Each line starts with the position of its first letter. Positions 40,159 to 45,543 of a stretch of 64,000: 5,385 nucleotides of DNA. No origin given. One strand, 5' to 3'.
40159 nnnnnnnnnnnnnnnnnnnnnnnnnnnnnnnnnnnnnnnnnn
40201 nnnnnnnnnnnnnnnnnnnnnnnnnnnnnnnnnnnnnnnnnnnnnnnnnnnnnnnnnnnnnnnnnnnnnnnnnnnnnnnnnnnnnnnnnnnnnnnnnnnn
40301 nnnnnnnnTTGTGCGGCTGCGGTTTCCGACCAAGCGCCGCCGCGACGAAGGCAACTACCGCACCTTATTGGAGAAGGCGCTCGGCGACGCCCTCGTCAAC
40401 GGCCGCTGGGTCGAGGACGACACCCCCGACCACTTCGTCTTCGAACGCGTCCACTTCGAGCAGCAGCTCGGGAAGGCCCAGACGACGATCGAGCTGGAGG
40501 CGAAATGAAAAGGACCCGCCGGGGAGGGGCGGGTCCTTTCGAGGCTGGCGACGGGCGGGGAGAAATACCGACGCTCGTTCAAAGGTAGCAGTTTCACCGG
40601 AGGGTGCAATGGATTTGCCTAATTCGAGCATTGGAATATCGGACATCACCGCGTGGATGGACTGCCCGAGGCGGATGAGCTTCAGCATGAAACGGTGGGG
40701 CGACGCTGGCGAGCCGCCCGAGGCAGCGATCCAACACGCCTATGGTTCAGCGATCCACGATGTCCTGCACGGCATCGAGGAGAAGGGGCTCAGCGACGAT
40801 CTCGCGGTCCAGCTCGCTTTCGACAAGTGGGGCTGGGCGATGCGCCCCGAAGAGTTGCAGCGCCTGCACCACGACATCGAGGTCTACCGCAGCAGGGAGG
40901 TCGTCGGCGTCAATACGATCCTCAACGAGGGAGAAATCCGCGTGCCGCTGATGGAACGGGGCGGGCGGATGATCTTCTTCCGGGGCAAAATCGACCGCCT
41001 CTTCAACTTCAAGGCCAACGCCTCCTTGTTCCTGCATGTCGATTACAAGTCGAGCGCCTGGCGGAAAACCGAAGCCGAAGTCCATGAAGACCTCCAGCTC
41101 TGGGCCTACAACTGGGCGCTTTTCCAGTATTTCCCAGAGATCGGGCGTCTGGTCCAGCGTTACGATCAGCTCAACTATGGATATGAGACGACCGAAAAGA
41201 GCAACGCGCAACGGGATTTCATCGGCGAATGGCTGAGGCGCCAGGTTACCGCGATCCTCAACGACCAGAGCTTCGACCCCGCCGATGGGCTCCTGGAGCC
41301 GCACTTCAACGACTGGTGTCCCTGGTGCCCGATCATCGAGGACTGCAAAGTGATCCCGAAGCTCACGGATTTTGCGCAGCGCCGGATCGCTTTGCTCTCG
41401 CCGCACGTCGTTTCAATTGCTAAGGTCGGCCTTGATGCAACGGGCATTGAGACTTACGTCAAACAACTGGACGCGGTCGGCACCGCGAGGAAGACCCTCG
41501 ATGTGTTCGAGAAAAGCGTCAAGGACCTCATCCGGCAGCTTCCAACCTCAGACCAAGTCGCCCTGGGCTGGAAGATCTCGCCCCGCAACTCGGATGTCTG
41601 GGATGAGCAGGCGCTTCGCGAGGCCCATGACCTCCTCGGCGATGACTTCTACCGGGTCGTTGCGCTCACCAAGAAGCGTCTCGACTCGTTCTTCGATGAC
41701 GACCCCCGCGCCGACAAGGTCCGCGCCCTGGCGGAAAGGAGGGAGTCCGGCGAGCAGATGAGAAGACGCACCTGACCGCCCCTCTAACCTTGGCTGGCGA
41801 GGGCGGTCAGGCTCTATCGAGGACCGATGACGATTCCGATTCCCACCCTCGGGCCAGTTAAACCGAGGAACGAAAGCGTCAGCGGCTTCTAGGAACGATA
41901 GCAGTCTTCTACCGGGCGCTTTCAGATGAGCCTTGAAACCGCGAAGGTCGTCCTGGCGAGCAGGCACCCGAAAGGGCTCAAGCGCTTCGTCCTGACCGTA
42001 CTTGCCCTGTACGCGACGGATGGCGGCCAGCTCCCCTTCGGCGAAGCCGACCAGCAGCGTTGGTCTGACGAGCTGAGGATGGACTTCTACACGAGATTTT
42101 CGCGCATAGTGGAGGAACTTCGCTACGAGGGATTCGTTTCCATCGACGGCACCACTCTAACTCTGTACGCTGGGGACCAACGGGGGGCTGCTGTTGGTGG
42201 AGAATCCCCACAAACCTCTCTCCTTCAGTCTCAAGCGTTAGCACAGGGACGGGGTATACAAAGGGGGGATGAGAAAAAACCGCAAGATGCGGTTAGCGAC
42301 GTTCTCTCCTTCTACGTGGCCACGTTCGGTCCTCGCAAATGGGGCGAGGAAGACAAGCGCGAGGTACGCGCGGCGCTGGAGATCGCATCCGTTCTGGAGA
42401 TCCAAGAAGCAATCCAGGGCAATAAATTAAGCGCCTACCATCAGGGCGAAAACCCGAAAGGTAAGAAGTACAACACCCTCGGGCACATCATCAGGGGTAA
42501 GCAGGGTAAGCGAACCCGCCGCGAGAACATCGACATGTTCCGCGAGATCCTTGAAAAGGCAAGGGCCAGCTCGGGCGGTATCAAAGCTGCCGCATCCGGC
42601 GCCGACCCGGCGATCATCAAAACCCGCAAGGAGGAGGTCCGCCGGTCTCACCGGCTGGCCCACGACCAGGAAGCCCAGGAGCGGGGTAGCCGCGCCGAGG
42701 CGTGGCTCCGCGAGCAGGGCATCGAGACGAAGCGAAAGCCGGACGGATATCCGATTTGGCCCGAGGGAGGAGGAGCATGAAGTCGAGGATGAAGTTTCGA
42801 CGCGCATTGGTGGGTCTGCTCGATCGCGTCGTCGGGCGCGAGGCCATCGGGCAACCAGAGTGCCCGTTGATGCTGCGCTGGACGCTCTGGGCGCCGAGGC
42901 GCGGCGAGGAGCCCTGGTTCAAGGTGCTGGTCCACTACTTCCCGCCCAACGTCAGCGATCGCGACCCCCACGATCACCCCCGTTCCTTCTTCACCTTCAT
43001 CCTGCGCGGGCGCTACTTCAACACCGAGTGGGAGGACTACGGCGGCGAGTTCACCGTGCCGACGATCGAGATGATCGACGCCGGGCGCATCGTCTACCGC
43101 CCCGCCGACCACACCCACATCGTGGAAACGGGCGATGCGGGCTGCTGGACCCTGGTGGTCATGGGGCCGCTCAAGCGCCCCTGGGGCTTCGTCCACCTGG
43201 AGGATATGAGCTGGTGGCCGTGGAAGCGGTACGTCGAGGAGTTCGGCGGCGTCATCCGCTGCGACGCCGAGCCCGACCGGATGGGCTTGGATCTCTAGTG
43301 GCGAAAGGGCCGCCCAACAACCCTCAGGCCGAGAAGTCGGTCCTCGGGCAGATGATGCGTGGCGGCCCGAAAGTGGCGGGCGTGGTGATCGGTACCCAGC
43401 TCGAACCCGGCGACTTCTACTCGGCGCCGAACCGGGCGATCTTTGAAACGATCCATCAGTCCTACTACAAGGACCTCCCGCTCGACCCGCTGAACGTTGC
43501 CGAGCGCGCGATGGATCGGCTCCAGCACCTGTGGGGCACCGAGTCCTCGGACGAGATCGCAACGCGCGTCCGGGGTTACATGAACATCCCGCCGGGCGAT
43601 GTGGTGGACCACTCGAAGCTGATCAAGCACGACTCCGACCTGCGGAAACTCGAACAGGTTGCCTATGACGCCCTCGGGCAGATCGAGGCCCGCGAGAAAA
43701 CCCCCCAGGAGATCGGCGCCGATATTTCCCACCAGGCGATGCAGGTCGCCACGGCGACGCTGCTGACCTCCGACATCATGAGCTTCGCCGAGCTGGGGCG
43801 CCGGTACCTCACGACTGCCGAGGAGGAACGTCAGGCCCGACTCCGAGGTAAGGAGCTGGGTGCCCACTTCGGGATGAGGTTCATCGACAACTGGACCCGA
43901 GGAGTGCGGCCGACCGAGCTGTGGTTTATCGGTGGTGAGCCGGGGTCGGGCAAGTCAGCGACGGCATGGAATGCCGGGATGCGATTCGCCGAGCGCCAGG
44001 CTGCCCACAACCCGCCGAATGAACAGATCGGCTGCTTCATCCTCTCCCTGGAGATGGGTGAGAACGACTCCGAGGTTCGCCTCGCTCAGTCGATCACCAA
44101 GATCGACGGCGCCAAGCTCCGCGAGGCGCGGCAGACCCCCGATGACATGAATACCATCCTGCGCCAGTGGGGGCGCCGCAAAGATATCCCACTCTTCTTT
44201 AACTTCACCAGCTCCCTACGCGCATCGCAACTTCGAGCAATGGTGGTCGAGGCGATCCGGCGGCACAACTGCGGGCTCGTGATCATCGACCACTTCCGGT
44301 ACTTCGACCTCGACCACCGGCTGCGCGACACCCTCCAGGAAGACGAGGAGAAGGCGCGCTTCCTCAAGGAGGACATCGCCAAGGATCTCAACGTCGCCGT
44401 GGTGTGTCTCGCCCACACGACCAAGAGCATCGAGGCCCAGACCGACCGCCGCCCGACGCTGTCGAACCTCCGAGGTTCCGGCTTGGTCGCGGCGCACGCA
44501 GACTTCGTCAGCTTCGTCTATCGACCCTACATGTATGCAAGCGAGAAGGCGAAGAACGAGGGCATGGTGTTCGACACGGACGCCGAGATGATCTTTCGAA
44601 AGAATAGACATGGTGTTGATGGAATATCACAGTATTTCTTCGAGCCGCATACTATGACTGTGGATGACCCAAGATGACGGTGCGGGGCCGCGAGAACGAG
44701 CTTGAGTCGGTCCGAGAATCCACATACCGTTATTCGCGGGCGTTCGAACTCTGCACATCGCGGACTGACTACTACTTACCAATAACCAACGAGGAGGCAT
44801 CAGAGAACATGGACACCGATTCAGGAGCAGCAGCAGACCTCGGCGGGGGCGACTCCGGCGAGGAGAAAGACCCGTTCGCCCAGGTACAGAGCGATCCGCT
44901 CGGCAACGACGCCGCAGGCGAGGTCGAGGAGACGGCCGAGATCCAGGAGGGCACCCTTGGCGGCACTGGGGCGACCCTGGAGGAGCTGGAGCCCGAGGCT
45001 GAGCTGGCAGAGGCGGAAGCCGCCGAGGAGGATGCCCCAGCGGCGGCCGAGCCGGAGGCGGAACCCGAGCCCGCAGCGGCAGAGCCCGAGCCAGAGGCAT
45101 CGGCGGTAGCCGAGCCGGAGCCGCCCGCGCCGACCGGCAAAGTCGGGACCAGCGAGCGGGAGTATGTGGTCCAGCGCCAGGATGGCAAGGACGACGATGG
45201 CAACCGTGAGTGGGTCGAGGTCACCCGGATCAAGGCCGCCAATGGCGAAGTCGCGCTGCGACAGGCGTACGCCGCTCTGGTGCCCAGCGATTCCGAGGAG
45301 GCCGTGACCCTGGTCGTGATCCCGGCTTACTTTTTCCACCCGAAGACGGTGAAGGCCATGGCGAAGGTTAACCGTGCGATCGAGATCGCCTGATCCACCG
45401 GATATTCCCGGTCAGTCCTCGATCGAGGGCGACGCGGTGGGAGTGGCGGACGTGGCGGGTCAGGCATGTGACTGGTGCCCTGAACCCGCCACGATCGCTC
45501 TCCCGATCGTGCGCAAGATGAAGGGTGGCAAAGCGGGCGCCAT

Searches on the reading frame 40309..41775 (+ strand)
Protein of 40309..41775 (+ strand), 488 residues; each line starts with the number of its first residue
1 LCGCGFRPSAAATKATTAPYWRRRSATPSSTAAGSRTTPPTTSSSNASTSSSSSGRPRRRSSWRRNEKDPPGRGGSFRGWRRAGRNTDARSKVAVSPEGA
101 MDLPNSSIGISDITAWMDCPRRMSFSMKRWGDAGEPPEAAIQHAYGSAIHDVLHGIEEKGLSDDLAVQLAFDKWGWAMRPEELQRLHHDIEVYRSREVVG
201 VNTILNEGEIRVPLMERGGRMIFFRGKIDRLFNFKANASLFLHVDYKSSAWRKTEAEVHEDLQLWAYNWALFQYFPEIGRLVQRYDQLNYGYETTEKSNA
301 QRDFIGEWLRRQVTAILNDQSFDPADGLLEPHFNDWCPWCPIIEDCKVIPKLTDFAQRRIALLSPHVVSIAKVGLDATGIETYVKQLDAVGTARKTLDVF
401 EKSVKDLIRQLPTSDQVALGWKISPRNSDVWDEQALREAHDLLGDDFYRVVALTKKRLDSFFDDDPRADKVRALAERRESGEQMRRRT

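Call 23: search_protein_families(library=pfam, proteins=[window:40309-41775:+], max_evalue=0.01)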
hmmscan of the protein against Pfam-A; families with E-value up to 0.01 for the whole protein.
window:40309-41775:+ (488 aa): 1 family
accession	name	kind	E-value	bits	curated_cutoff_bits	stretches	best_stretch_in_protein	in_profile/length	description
PF12705.13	PDDEXK_1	-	9.6e-12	45.8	22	1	111-346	5-246/247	PD-(D/E)XK nuclease superfamily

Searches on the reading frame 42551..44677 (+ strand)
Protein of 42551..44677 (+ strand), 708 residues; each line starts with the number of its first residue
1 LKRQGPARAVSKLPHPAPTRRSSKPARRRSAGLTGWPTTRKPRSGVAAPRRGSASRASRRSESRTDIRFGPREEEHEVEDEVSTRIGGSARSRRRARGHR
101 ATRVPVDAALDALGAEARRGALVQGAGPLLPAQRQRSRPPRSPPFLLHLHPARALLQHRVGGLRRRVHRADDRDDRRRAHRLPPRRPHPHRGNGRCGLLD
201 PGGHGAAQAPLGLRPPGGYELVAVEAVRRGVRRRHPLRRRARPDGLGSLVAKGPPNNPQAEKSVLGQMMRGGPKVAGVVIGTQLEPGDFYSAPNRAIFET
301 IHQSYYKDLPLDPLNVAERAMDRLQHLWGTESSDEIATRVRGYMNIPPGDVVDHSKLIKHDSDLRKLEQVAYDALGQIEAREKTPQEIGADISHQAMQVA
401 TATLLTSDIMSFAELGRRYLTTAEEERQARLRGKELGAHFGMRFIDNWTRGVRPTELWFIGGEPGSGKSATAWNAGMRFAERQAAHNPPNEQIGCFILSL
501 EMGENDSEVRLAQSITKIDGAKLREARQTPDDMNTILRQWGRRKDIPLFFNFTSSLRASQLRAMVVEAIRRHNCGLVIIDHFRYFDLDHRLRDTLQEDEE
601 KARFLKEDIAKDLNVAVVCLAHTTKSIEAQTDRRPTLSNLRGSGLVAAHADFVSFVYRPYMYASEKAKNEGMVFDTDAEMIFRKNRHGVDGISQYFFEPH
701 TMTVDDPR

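Call 23: search_protein_families(library=pfam, proteins=[window:42551-44677:+], max_evalue=0.01)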
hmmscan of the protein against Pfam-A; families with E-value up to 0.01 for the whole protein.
window:42551-44677:+ (708 aa): 4 families
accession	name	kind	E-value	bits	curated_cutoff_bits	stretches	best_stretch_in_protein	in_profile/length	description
PF03796.21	DnaB_C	-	1.8e-42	145.9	27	1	439-703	3-252/255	DnaB-like helicase C terminal domain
PF13481.12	AAA_25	-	6.5e-12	45.9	27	1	452-626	29-193/195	AAA domain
PF00772.26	DnaB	-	1.3e-10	41.7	23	1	254-324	2-72/103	DnaB-like helicase N terminal domain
PF13401.12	AAA_22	-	0.0047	17.7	27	0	459-585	9-96/130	AAA domain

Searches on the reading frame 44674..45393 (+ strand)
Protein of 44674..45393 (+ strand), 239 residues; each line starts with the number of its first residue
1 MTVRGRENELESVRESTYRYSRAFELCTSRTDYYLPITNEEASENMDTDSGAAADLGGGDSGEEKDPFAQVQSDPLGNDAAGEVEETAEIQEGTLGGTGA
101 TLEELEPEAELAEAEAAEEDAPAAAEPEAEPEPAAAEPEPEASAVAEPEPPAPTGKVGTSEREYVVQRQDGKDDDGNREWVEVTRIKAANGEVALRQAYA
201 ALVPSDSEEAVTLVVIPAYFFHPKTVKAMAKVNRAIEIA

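Call 42: find_encoding_contigs(protein=window:44674-45393:+, flank=10000, max_places=1)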
Protein window:44674-45393:+ (239 aa): 5 contigs read that carry it; 1 place shown.
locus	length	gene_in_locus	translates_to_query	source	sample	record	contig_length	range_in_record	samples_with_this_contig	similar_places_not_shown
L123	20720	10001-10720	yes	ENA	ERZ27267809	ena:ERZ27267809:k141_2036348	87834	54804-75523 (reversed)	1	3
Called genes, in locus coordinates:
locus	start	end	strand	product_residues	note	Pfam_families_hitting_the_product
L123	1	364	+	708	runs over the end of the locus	-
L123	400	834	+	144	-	-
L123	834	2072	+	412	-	-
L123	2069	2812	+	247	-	-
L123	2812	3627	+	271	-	-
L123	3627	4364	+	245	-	-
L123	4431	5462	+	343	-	-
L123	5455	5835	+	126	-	-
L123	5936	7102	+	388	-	PF12705:PDDEXK_1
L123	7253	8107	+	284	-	-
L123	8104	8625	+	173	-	-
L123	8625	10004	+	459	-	PF00772:DnaB, PF13481:AAA_25, PF03796:DnaB_C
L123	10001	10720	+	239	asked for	-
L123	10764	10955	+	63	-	-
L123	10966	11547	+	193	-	-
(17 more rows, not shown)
